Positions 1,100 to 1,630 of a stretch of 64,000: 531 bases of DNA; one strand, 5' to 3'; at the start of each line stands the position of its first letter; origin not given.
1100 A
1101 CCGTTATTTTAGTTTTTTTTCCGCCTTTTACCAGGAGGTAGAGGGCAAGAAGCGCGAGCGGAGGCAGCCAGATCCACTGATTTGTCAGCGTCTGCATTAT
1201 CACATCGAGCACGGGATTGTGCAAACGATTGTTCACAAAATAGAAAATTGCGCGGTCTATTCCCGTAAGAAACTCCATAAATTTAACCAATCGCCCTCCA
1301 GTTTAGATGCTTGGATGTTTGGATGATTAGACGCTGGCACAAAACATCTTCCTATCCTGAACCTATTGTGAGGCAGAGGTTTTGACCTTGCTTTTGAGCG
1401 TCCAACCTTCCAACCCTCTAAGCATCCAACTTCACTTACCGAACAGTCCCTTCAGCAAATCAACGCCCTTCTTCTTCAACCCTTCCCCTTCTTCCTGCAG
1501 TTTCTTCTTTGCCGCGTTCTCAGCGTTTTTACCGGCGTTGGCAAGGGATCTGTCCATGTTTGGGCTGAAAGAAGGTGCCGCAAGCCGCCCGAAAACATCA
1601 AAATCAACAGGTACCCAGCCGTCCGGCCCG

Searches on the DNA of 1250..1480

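Call 42: search_rna_families(source=window, start=1250, end=1480, threshold=evalue, max_evalue=10)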
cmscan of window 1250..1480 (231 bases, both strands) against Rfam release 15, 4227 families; matches with E-value up to 10: 1.
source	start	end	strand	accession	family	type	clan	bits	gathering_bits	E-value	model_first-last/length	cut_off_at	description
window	1450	1474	-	RF01152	sR1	Gene; snRNA; snoRNA; CD-box;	-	12.1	45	0.57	33-57/57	no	Small nucleolar RNA sR1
